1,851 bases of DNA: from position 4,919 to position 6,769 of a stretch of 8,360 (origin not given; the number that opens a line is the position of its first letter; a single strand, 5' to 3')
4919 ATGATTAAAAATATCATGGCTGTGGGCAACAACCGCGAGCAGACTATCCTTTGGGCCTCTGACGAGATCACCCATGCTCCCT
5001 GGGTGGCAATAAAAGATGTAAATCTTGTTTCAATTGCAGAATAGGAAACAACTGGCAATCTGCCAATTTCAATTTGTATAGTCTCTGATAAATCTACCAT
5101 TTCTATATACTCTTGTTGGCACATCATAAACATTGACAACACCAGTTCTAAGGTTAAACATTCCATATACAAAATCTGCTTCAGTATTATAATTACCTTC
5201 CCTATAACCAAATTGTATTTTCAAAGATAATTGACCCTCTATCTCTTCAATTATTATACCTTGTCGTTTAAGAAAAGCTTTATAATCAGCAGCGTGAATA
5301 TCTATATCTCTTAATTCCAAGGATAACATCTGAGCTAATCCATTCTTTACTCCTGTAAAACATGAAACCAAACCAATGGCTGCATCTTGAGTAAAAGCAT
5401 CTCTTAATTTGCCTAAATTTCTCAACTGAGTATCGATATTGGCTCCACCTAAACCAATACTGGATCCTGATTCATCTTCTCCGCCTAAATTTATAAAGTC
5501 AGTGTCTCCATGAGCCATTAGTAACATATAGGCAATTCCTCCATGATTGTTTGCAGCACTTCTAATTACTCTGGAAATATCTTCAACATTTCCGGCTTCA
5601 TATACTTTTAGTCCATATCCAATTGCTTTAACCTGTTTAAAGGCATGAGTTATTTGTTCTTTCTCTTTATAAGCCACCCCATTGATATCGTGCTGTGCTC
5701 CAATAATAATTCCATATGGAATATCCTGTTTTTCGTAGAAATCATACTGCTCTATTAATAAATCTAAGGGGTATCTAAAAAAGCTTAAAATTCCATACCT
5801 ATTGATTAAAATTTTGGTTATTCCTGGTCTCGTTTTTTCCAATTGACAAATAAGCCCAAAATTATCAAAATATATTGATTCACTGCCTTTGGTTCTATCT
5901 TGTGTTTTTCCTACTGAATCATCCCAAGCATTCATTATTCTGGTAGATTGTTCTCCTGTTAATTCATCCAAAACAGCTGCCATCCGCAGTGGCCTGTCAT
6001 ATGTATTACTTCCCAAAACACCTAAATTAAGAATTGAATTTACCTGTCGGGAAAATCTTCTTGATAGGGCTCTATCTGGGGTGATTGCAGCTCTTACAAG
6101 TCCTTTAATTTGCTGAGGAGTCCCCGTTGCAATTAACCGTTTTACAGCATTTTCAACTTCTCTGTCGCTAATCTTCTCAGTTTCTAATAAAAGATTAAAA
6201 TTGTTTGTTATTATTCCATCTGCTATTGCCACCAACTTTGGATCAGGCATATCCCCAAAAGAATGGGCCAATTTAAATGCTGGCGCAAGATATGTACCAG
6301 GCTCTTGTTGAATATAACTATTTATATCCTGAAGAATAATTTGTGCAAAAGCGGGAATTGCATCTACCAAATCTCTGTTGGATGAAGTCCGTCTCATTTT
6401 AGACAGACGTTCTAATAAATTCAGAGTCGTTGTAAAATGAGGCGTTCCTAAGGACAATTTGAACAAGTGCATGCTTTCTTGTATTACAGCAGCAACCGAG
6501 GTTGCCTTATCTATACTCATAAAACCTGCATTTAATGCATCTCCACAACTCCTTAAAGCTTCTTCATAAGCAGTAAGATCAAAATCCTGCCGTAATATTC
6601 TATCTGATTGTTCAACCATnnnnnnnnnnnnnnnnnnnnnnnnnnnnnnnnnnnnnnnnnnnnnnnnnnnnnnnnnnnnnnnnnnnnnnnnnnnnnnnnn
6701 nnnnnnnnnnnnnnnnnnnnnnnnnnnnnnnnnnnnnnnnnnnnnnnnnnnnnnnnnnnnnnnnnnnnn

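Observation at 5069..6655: Orphan ~516-aa protein with a caspase/CHAT-like His...Cys dyad behind a consensus promoter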

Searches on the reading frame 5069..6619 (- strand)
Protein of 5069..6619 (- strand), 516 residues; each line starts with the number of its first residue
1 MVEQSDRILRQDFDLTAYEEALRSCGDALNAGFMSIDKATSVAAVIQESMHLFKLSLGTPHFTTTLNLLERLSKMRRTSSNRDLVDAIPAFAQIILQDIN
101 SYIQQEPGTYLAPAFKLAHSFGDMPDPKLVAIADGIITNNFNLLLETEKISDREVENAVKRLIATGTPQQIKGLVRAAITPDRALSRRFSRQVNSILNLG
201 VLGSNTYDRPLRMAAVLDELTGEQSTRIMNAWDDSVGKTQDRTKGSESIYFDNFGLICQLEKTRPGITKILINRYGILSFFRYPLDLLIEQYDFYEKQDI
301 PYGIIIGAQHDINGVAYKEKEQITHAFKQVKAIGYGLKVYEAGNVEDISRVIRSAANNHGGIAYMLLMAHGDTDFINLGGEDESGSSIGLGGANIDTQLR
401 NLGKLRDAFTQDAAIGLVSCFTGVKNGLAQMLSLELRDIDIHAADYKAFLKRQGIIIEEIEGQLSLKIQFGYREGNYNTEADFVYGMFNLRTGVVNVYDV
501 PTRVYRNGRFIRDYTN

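Call 3: search_protein_families(library=pfam, proteins=[window:5069-6619:-], max_evalue=1)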
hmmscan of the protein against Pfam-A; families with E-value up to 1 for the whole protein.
window:5069-6619:- (516 aa): 1 family
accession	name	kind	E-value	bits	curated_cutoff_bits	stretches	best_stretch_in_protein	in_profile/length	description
PF14252.11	DUF4347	-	0.027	14.6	24.6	1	330-425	15-103/164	Domain of unknown function (DUF4347)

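Call 5: find_homologous_proteins(query=window:5069-6619:-, max_evalue=0.001)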
Query window:5069-6619:- (516 aa): 4 proteins with E <= 0.001 among 8000 candidates.
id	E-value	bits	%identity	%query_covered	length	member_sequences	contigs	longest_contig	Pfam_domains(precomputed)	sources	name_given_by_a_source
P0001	0.0e+0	1150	100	100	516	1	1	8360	-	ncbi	-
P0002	5.1e-156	538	51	96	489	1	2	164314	-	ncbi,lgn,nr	ncbi:hypothetical protein HY386_02140 [Candidatus Daviesbacteria bacterium]|nr:hypothetical protein 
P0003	4.4e-145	502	48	98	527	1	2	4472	-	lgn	-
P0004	2.9e-139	483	48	97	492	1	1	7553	-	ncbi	-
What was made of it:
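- Tried and rejected: The window's taxon (Microgenomates-like CPR) is inferred from its closest relative, a Daviesbacteria protein at 51% identity (call 5).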

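Call 6: search_protein_families(library=ncbifam, proteins=[window:5069-6619:-], max_evalue=10)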
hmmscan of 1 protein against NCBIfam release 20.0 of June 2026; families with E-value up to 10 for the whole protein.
window:5069-6619:- (516 aa): 0 families

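Call 7: search_protein_families(library=padloc, proteins=[window:5069-6619:-], max_evalue=10)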
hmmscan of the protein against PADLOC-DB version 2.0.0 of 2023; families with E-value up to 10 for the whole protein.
window:5069-6619:- (516 aa): 0 families
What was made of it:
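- The protein itself has no PADLOC hit (call 7).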

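Call 8: search_solved_structures(query=window:5069-6619:-, max_evalue=10)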
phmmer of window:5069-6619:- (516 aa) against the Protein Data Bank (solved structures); distinct sequences matched with E-value up to 10: 1.
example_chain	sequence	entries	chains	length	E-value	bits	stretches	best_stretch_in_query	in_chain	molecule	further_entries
9wml_A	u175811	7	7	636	0.77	11.7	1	460-509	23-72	Sodium-dependent proline transporter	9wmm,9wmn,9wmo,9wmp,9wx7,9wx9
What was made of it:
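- Tried and rejected: NCBIfam, PADLOC and direct PDB sequence searches of the protein found nothing (calls 6, 7, 8).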

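Call 12: find_encoding_contigs(protein=P0002, flank=10000, max_places=4)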
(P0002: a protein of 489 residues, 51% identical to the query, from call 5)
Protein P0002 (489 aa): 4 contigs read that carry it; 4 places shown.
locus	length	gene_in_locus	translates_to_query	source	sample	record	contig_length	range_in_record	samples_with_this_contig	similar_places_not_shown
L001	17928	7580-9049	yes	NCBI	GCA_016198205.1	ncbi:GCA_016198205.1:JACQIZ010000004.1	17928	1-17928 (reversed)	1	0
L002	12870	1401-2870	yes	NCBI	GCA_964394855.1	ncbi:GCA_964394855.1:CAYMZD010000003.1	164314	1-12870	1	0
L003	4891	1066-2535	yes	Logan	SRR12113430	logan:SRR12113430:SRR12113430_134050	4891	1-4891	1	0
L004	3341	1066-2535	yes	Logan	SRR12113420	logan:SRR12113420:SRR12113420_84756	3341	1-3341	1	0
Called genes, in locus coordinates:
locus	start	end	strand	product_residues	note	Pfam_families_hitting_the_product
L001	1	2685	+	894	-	PF00690:Cation_ATPase_N, PF00122:E1-E2_ATPase, PF13246:Cation_ATPase, PF00702:Hydrolase, PF00689:Cation_ATPase_C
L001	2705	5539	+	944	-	PF03699:UPF0182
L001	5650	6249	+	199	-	-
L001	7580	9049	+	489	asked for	-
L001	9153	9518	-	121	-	PF08378:NERD (weak), PF02021:UPF0102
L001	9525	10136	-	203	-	PF01351:RNase_HII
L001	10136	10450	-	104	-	PF01245:Ribosomal_L19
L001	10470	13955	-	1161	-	PF02811:PHP, PF07733:DNA_pol3_alpha, PF17657:DNA_pol3_finger, PF14579:HHH_6, PF01336:tRNA_anti-codon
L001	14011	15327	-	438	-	PF02934:GatB_N, PF02637:GatB_Yqey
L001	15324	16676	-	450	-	PF01425:Amidase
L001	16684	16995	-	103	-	PF02686:GatC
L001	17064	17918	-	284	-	PF01435:Peptidase_M48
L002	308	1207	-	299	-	PF23441:SDR (weak), PF00106:adh_short, PF08659:KR, PF13561:adh_short_C2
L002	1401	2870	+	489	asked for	-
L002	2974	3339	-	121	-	PF08378:NERD (weak), PF02021:UPF0102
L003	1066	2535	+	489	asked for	-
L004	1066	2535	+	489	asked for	-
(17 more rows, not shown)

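Call 13: find_encoding_contigs(protein=P0004, flank=10000, max_places=4)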
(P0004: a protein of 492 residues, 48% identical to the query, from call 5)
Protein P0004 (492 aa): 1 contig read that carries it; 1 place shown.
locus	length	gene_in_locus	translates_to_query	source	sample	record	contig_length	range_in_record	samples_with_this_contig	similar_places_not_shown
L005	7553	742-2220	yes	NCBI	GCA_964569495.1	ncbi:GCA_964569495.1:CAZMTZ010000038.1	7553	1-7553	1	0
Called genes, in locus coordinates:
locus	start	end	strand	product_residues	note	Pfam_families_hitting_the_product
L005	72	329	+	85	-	PF15919:HicB_lk_antitox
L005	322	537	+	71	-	PF07927:HicA_toxin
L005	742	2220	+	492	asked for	-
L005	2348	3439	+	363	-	PF08308:PEGA, PF07676:PD40 (faint)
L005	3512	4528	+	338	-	PF06723:MreB_Mbl, PF25216:Volactin (weak), PF00012:HSP70, PF14450:FtsA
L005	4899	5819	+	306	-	PF13439:Glyco_transf_4, PF00534:Glycos_transf_1, PF13692:Glyco_trans_1_4, PF13524:Glyco_trans_1_2 (weak)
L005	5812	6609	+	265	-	PF03808:Glyco_tran_WecG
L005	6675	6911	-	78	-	PF12728:HTH_17, PF00376:MerR, PF13411:MerR_1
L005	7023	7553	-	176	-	?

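Call 14: find_encoding_contigs(protein=P0003, flank=10000, max_places=4)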
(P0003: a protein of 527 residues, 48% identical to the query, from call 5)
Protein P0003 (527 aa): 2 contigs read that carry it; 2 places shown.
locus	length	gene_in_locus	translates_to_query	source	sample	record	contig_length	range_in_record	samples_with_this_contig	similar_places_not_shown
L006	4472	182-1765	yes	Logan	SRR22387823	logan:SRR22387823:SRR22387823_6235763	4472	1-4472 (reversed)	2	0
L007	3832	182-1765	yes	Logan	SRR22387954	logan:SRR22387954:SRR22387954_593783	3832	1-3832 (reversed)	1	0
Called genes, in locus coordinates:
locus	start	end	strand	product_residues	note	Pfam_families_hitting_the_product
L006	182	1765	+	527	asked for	-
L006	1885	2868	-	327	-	PF01636:APH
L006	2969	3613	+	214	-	-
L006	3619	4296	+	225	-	PF01209:Ubie_methyltran, PF00398:RrnaAD (weak), PF13489:Methyltransf_23, PF13847:Methyltransf_31, PF08241:Methyltransf_11, PF08242:Methyltransf_12, PF13649:Methyltransf_25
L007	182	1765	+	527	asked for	-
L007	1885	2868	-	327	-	PF01636:APH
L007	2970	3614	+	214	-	-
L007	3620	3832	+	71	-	?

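Call 21: predict_structure(alignment_id=A1)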
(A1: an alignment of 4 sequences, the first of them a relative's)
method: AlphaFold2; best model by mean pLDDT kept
length: 516 residues; sequences in the alignment: 4
mean_pLDDT: 58.7   pTM: 0.45
mean pLDDT of the five models: 58.7, 58.3, 57.8, 57.3, 55.0
residues with pLDDT >= 90: 10; 70-90: 191; 50-70: 125; < 50: 190
segments of 3 or more residues with pLDDT < 50: 1-9, 233-256, 280-344, 369-397, 447-500
pLDDT, mean of each block of 10 residues (from residue 1): 41 81 84 78 88 85 89 82 86 90 87 87 81 86 81 78 71 73 70 56 56 67 58 41 38 47 52 52 36 32 32 28 28 33 50 61 54 26 26 42 70 61 58 77 56 39 35 33 30 32 72 55
secondary structure, 60 per line:
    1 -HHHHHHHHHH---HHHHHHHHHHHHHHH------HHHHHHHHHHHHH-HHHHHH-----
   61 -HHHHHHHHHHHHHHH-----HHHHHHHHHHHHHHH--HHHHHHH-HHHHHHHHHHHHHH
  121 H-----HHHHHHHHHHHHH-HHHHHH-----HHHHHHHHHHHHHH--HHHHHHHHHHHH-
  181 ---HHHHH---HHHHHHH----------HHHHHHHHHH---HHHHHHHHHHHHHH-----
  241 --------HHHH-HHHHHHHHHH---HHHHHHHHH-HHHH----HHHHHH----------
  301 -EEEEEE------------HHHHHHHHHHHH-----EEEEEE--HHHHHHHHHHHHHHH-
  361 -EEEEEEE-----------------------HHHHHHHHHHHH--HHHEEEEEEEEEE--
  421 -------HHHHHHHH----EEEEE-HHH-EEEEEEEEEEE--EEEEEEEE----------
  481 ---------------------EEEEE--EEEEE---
elements in order: H2-11 H15-29 H36-48 H50-55 H62-76 H82-96 H99-105 H107-121 H127-139 H141-146 H152-165 H168-179 H184-188 H192-198 H209-218 H222-235 H249-252 H254-263 H267-275 H277-280 H285-290 E302-307 H320-331 E337-342 H345-359 E362-368 H392-403 E409-418 H428-435 E440-444 E450-460 E463-470 E502-506 E509-513
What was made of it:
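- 5936..6619 (-): Residues 1-228: all-helical, ARM/HEAT-like solenoid, hypervariable across the family. AF2 model with pLDDT about 80-90 for residues 10-190 (call 21).
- In the window's own clade the corresponding stretch (VLDELT) sits inside a predicted helix (call 21), which is not a typical cleavage loop.
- Tried and rejected: The first AF2 run, with 4 sequences, gave an unusable C-terminal domain (pLDDT below 50, call 21).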

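Call 22: search_protein_representatives(alignment_id=A1)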
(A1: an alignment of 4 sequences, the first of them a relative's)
Query: 4 sequences, 523 profile positions. Proteins with E-value up to 0.001 (for the whole library): 1464; up to 1e-10: 964; up to 1e-30: 40. The best 150 are listed.
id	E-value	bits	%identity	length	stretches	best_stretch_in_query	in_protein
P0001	2.5e-279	943.6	-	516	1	1-523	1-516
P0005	1.9e-169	581.0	-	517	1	4-522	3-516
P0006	1.6e-148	512.0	-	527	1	21-522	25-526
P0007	6.2e-139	480.3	-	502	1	10-516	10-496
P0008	2.1e-123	429.1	-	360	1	159-522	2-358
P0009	2.9e-115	402.3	-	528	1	29-522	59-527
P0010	5.6e-101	355.1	-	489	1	10-521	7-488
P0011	1.0e-59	218.9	-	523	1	11-447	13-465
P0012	6.4e-53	196.5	-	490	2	10-455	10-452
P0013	6.4e-37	143.8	-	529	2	226-445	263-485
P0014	9.0e-36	140.0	-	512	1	218-435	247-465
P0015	4.9e-35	137.5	-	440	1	222-448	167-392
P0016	1.5e-34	136.0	-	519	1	227-453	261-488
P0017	2.9e-34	135.0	-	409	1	226-470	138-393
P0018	3.8e-34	134.6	-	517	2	253-479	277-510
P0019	6.2e-34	133.9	-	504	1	225-469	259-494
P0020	1.5e-33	132.7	-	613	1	252-467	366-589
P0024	1.7e-32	129.2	-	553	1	206-435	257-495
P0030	7.5e-32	127.0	-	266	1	253-464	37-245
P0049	4.4e-30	121.2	-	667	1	250-475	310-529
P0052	5.6e-30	120.8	-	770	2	252-470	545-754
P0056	6.4e-30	120.6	-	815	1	225-460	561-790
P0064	2.2e-29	118.9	-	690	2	241-460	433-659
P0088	3.9e-28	114.8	-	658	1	43-444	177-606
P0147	2.5e-26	108.8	-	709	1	243-472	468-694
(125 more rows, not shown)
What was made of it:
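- Tried and rejected: The 'orphan' impression is an artefact of that index; the exhaustive HMMER search (call 22) corrects it.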

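Call 26: search_protein_families(library=pfam, proteins=[P0013, P0014, P0020, P0024, P0049, P0052, P0056, P0064, P0088, P0147], max_evalue=0.1)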
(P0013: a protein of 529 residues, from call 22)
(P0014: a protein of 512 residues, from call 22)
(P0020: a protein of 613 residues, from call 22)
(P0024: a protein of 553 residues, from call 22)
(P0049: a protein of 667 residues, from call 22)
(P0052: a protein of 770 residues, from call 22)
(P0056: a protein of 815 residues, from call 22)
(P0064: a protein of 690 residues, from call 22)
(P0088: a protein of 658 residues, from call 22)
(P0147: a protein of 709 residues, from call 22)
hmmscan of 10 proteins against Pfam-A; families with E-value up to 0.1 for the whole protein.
P0013 (529 aa): 0 families

P0014 (512 aa): 0 families

P0020 (613 aa): 0 families

P0024 (553 aa): 1 family
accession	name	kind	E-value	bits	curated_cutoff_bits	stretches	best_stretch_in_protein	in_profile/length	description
PF12968.13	DUF3856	-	0.053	13.9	27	0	37-105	44-113/143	Domain of Unknown Function (DUF3856)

P0049 (667 aa): 1 family
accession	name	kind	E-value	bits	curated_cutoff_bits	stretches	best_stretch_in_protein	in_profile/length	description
PF14252.11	DUF4347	-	1.8e-05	25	24.6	1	386-528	14-149/164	Domain of unknown function (DUF4347)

P0052 (770 aa): 2 families
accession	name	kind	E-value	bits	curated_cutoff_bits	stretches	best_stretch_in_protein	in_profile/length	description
PF14252.11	DUF4347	-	0.00055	20.2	24.6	1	613-731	8-125/164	Domain of unknown function (DUF4347)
PF22247.2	Diox-like_N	-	0.028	15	27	0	436-463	22-49/60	Catechol 2,3-dioxygenase-like N-terminal domain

P0056 (815 aa): 2 families
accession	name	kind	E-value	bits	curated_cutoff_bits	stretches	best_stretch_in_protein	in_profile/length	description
PF09418.16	DUF2009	-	0.008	15.7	25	1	403-557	179-331/455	Non-canonical E2 ubiquitin-conjugating enzyme, DUF2009 family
PF00206.25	Lyase_1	-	0.03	14.2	27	1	491-575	3-82/312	Lyase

P0064 (690 aa): 0 families

P0088 (658 aa): 0 families

P0147 (709 aa): 0 families

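Call 27: list_cluster_members(proteins=[P0005, P0011, P0013, P0014, P0016, P0019, P0020, P0024, P0056, P0030])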
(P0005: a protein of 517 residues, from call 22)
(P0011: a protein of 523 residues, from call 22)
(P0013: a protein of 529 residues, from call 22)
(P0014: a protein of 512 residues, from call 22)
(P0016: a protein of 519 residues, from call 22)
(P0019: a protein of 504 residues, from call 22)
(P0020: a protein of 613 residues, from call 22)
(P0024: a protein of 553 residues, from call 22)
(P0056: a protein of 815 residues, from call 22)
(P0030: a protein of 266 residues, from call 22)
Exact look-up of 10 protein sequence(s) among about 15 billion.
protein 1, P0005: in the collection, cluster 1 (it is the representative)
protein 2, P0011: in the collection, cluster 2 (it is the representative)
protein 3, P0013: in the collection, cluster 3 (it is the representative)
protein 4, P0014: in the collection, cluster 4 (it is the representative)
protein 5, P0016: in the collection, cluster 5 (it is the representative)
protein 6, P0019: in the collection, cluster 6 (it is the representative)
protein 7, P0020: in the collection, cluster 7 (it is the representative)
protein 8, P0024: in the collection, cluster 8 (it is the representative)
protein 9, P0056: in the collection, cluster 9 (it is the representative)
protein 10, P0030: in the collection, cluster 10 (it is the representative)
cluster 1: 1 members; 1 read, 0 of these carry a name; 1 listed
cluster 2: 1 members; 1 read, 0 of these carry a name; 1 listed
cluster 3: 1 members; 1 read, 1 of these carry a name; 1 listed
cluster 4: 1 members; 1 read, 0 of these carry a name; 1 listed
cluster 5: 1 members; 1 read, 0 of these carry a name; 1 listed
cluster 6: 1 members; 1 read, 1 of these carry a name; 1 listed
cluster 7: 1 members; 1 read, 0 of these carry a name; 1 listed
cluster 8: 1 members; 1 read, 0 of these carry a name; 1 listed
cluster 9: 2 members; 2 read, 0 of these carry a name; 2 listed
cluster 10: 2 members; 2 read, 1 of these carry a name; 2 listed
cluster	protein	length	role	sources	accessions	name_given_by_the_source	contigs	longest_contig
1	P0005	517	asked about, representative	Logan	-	-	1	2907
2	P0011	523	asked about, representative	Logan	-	-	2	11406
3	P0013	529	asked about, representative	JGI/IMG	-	hypothetical protein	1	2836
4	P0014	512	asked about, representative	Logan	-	-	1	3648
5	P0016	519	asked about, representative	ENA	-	-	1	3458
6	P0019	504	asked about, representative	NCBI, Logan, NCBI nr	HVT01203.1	MAG TPA: hypothetical protein VHE53_03145 [Patescibacteria group bacterium] | hypothetical protein [Patescibacteria group bacterium]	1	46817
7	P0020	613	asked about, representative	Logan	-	-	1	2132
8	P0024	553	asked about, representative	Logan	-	-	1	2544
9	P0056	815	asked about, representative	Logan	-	-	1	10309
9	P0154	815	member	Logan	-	-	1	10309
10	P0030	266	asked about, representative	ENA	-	-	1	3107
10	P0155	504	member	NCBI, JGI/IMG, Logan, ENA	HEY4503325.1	MAG TPA: hypothetical protein VJC14_02745 [Candidatus Paceibacterota bacterium]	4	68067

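Call 60: fold_search(model_id=the predicted structure, library=pdb)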
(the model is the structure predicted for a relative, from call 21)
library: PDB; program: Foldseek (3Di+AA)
matches with E <= 10: 1535; with E <= 0.001: 0
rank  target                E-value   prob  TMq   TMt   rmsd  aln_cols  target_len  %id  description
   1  8dti_A                2.2e-03  0.85  0.17  0.15  20.1       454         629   11  Cryo-EM structure of Arabidopsis SPY in complex with GDP-fucose (released 2023-03-08)
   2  2c1t_A                2.6e-03  0.97  0.21  0.23  13.8       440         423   13  Structure of the Kap60p:Nup2 complex (released 2005-11-22)
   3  1un0_A                3.4e-03  0.97  0.21  0.23  13.7       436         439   13  Crystal Structure of Yeast Karyopherin (Importin) alpha in complex with a Nup2p N-terminal fragment (released 2003-10-16)
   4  1ee5_A                4.6e-03  0.96  0.20  0.22  13.4       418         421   12  YEAST KARYOPHERIN (IMPORTIN) ALPHA IN A COMPLEX WITH A NUCLEOPLASMIN NLS PEPTIDE (released 2000-03-29)
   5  8dtg_B                5.3e-03  0.77  0.15  0.12  18.4       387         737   10  Cryo-EM structure of Arabidopsis SPY alternative conformation 1 (released 2023-03-08)
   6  3ifq_A                7.6e-03  1.00  0.24  0.23  11.7       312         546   12  Interction of plakoglobin and beta-catenin with desmosomal cadherins (released 2009-09-15)
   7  8fua_A                9.1e-03  0.85  0.17  0.19  14.3       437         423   10  Crystal structure of mouse Importin alpha in complex with Hendra virus matrix protein NLS1 (released 2023-02-08)
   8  6mq5_A                9.6e-03  1.00  0.21  0.36   8.9       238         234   15  Structure of human CLASP1 TOG1 (released 2019-07-17)
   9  4rxh_B                1.2e-02  0.91  0.21  0.24  12.7       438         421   13  Crystal Structure of Importin-alpha from Neurospora crassa complexed with SV40NLS (released 2015-07-01)
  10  4u54                  1.4e-02  0.96  0.20  0.23  15.0       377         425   12  IMPORTIN-ALPHA MINOR NLS SITE INHIBITOR (released 2015-05-13)
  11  8fzk_A                1.4e-02  0.96  0.21  0.24  12.4       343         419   11  Dimeric human importin alpha subunit (released 2023-02-08)
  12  9n73_LM               1.6e-02  0.92  0.19  0.08  17.1       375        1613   13  SSU processome maturation and disassembly, State G (released 2025-10-29)
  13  6d7n                  1.9e-02  0.80  0.17  0.19  14.0       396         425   12  Crystal structure of the W357R/W399R Importin alpha mutant (released 2019-03-06)
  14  8whi_A                2.1e-02  0.99  0.21  0.38   9.9       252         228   12  Crystal structure of native CLASP2 in complex with CLIP170 (released 2024-08-28)
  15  6bvv_A                2.2e-02  0.85  0.19  0.22  15.7       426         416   10  Nipah virus W protein C-terminus in complex with Importin alpha 3 (released 2018-07-04)
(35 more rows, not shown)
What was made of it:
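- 5936..6619 (-): Weak Foldseek hits to importin-alpha, beta-catenin and TOG domains (call 60).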

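Call 69: list_cluster_members(proteins=[P0001, P0004, P0006, P0007, P0009, P0010, P0012, P0049, P0052, P0088])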
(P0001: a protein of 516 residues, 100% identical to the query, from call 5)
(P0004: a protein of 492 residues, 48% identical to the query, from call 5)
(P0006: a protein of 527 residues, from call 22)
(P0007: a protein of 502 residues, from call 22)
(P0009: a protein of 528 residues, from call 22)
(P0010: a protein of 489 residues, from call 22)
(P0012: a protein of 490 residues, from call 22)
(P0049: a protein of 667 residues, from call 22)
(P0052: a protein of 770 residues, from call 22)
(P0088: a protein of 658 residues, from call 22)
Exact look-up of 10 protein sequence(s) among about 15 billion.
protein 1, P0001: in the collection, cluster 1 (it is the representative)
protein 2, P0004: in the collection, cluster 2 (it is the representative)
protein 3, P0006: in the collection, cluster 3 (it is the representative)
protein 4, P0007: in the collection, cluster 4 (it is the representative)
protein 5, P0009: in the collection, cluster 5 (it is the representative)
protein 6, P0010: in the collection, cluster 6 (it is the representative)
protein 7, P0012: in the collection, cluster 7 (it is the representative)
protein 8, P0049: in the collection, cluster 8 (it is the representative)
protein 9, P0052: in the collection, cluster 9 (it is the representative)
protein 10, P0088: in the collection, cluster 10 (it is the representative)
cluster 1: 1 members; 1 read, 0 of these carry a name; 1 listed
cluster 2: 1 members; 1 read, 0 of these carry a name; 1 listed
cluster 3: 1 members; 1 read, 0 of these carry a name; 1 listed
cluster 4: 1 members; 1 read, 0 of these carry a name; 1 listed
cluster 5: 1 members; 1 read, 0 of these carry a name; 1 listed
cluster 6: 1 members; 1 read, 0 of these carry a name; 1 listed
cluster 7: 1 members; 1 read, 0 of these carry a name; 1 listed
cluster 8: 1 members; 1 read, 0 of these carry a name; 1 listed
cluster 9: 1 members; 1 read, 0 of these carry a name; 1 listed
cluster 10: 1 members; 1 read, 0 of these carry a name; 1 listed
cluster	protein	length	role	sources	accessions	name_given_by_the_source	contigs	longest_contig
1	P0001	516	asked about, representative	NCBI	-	-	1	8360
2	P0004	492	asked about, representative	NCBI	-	-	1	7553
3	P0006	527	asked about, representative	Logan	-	-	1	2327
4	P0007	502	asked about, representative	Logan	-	-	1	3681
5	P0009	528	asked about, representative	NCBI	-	-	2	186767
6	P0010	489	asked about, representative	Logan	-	-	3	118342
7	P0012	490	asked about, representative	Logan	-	-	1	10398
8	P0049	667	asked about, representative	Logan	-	-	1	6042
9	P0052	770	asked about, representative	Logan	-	-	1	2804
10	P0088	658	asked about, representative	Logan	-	-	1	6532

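Call 70: find_encoding_contigs(protein=P0001, flank=10000, max_places=3)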
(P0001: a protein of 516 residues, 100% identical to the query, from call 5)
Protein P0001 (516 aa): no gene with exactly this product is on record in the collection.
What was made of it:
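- Tried and rejected: The exact-sequence look-up of the window protein's contig failed (call 70), and cluster look-ups returned no organism name for it (call 69).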
